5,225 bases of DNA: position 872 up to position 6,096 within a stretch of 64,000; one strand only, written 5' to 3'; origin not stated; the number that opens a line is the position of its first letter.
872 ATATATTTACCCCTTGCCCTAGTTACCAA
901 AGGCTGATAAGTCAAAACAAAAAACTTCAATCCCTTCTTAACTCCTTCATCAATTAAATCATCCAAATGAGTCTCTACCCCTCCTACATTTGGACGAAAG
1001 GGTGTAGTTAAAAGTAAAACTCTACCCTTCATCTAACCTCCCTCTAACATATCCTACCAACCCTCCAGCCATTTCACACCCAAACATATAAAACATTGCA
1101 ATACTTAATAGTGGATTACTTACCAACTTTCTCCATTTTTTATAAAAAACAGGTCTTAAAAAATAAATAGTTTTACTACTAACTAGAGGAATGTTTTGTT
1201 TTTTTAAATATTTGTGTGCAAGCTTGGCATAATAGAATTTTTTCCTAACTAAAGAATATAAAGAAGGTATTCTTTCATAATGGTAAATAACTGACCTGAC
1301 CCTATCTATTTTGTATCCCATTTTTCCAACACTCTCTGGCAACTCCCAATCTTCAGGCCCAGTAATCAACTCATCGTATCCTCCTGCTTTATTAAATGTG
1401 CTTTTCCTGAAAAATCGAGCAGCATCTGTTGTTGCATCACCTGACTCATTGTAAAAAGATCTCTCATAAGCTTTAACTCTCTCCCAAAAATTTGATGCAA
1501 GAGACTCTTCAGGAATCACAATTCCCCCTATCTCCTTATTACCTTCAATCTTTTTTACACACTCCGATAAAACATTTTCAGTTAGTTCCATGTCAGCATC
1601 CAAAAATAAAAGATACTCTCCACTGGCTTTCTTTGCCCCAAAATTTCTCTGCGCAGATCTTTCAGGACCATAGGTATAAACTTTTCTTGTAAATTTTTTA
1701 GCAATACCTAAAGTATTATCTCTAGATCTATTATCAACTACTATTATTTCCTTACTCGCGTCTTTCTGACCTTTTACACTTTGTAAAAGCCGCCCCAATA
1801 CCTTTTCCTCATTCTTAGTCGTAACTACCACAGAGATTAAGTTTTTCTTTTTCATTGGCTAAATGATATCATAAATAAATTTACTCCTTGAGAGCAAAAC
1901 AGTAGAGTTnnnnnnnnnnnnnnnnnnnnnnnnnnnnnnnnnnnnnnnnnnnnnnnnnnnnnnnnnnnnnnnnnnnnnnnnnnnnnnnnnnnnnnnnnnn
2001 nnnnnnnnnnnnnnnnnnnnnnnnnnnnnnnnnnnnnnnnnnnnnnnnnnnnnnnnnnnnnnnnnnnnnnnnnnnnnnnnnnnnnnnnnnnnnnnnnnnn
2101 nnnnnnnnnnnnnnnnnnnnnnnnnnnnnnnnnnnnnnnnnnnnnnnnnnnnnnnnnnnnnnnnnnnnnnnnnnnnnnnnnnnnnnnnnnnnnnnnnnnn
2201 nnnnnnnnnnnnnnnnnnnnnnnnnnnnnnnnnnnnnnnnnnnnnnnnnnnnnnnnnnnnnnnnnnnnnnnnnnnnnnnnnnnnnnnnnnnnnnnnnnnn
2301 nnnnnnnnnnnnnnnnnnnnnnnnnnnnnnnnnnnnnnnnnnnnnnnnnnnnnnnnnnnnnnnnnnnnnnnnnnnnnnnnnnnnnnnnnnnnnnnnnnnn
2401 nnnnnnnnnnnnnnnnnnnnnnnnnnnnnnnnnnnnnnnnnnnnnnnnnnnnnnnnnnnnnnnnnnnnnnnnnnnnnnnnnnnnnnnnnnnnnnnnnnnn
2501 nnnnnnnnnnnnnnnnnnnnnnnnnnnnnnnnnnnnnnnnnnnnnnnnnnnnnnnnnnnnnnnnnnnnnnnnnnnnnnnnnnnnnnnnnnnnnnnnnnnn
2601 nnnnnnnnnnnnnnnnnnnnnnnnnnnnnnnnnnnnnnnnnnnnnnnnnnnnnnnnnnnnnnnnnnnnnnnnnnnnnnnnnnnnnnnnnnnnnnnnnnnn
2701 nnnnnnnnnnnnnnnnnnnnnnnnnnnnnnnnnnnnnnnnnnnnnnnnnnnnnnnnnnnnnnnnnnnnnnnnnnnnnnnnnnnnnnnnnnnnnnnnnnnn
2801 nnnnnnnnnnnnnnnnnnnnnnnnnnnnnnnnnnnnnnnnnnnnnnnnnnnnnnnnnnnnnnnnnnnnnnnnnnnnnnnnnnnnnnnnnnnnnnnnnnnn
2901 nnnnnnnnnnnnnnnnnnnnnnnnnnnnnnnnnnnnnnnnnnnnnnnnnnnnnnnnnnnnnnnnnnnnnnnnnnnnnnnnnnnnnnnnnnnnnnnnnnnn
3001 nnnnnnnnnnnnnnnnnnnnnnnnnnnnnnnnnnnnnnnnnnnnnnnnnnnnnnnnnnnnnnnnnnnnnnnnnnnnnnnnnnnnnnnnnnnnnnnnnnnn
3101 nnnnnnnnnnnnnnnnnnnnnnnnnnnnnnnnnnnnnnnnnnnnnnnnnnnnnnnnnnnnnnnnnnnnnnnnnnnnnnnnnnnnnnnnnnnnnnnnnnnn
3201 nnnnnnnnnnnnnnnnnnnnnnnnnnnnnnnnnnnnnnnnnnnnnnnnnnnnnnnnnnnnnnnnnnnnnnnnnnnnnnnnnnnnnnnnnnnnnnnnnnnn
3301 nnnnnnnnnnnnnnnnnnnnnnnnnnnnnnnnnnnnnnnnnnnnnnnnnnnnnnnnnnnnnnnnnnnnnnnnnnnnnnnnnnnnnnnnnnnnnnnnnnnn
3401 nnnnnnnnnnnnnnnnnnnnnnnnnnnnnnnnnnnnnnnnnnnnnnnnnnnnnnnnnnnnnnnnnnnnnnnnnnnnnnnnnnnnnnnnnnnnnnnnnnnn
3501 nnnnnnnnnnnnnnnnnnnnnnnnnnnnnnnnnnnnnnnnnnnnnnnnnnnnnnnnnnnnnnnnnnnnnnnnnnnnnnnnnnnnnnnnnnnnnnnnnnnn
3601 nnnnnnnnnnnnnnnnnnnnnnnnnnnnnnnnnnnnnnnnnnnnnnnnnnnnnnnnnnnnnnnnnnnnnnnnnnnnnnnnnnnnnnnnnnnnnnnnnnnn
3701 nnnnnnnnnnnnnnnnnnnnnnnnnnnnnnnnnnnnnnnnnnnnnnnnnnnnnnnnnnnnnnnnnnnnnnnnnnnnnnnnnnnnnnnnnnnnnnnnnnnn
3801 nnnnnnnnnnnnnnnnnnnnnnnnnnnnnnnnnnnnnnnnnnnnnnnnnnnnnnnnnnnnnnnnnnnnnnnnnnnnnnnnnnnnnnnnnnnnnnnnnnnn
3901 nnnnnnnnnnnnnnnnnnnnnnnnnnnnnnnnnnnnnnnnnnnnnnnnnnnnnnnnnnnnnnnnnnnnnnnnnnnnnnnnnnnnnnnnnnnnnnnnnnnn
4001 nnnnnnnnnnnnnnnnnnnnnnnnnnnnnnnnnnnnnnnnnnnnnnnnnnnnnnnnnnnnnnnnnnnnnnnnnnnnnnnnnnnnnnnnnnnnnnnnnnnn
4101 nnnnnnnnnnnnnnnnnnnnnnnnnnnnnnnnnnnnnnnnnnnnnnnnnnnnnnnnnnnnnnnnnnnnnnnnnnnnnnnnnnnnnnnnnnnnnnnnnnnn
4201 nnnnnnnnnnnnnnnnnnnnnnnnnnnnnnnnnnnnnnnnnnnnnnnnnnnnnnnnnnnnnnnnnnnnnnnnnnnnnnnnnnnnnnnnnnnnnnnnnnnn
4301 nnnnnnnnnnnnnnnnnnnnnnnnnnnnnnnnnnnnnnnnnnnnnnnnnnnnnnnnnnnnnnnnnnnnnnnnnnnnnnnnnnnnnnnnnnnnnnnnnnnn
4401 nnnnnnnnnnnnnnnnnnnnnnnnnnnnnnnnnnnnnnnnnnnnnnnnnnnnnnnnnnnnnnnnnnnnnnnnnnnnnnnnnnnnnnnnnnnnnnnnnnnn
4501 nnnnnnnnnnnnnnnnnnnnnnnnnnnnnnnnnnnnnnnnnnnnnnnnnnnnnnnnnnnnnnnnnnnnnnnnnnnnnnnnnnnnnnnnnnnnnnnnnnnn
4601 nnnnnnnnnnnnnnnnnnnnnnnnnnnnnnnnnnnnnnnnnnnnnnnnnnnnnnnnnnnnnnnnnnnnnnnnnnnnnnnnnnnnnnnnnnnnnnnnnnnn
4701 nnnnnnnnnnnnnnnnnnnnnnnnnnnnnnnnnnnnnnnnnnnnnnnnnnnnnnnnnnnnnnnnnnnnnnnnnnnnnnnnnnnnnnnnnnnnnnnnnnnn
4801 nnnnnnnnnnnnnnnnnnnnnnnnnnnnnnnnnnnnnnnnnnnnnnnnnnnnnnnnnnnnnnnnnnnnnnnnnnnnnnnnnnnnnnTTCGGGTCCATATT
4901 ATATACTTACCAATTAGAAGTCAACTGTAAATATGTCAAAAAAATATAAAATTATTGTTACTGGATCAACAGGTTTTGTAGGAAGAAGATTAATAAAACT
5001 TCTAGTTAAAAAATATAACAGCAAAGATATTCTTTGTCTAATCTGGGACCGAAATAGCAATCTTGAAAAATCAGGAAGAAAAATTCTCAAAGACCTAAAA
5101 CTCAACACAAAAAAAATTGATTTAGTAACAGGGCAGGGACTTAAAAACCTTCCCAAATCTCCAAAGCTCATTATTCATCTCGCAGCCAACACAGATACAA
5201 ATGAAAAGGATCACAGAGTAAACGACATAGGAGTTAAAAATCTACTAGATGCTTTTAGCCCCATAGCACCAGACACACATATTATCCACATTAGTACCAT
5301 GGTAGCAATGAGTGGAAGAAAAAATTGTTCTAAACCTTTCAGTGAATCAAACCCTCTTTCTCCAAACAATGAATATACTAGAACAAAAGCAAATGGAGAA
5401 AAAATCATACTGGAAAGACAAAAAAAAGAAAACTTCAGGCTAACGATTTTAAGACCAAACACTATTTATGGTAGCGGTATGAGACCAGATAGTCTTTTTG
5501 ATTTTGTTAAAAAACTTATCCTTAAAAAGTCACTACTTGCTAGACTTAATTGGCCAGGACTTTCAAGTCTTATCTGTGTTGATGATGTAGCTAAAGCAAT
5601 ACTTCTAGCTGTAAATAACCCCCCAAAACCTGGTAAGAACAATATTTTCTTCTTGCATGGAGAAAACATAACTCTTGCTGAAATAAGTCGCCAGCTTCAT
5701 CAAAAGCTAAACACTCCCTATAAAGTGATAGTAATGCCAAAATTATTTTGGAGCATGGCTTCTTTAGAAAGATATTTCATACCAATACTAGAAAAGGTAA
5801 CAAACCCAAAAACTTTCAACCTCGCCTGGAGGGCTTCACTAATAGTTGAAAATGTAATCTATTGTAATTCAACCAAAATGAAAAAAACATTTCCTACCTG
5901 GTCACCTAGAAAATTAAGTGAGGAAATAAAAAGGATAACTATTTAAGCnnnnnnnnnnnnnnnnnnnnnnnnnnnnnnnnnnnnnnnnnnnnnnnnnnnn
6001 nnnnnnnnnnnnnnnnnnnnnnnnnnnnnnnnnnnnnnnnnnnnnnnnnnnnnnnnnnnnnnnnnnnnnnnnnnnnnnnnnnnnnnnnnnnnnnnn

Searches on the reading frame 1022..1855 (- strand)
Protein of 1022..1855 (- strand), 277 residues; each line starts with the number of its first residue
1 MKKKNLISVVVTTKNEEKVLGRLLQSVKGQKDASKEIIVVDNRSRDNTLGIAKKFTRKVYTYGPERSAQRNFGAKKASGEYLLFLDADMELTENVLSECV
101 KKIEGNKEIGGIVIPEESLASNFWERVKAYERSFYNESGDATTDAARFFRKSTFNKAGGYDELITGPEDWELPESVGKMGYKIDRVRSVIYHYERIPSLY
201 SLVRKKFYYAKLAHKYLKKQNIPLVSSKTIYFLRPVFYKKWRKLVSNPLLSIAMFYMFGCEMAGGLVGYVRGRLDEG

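Call 13: search_protein_families(library=pfam, proteins=[window:1022-1855:-], max_evalue=0.01)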
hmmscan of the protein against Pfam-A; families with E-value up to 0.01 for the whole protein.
window:1022-1855:- (277 aa): 3 families
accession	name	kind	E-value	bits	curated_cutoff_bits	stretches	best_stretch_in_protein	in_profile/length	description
PF00535.33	Glycos_transf_2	-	3e-27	96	23.3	1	8-134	1-132/168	Glycosyl transferase family 2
PF10111.15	Glyco_tranf_2_2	-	2.4e-11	44.1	27.3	1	9-183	2-206/276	Glycosyltransferase like family 2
PF13641.12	Glyco_tranf_2_3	-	0.0008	19.9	27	1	7-122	3-129/230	Glycosyltransferase like family 2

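Call 22: search_protein_families(library=ncbifam, proteins=[window:1022-1855:-], max_evalue=1e-8)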
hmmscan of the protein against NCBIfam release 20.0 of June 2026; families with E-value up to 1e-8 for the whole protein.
window:1022-1855:- (277 aa): 6 families
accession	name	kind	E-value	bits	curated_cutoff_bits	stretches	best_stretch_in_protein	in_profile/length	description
TIGR04283.1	glyco_like_mftF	equivalog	1.7e-28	99.7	182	1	7-219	1-211/221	TIGR04283 family arsenosugar biosynthesis glycosyltransferase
NF041875.1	EPS_EpsD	equivalog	9.9e-17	61.3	370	1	7-220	1-234/325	exopolysaccharide biosynthesis glycosyltransferase EpsD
TIGR03965.1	mycofact_glyco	equivalog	6.6e-12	45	280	1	5-104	74-180/467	mycofactocin biosynthesis glycosyltransferase MftF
NF007482.0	PRK10073.1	equivalog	7.2e-12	44.9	423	1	1-96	2-103/334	glycosyltransferase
NF050050.1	ProtGlycPglI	equivalog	1.5e-11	44.3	500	1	6-105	3-111/306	GalNAc(5)-diNAcBac-PP-undecaprenol beta-1,3-glucosyltransferase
NF038299.1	EPS_HpsN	equivalog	1.8e-09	37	425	1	6-112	2-115/317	hormogonium polysaccharide biosynthesis glycosyltransferase HpsN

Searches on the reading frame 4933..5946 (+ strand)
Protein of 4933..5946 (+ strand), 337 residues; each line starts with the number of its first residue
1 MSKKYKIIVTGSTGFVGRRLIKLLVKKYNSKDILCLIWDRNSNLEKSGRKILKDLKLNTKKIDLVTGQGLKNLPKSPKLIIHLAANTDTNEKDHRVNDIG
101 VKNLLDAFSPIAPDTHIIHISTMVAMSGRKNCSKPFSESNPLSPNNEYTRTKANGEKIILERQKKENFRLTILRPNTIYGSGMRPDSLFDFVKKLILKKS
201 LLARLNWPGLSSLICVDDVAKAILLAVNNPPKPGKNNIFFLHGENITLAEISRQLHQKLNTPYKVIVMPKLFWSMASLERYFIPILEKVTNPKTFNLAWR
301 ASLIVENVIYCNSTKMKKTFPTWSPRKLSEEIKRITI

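Call 13: search_protein_families(library=pfam, proteins=[window:4933-5946:+], max_evalue=0.01)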
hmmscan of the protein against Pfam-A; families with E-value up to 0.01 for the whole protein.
window:4933-5946:+ (337 aa): 6 families
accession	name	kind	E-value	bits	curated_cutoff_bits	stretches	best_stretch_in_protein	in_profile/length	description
PF01370.27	Epimerase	-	2.5e-24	86.5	20.9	1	7-237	1-235/240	NAD dependent epimerase/dehydratase family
PF07993.18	NAD_binding_4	-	9.3e-19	68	20.1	1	9-223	1-258/258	Male sterility protein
PF01073.25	3Beta_HSD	-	1.7e-17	63.8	22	1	8-234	1-236/280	3-beta hydroxysteroid dehydrogenase/isomerase family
PF04321.23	RmlD_sub_bind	-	1.1e-15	57.9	27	1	6-184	2-155/287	RmlD substrate binding domain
PF16363.11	GDP_Man_Dehyd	-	2.9e-12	47.2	27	1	8-196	1-197/332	GDP-mannose 4,6 dehydratase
PF02719.21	Polysacc_synt_2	-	0.0049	16.5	20.2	1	7-172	1-165/293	Polysaccharide biosynthesis protein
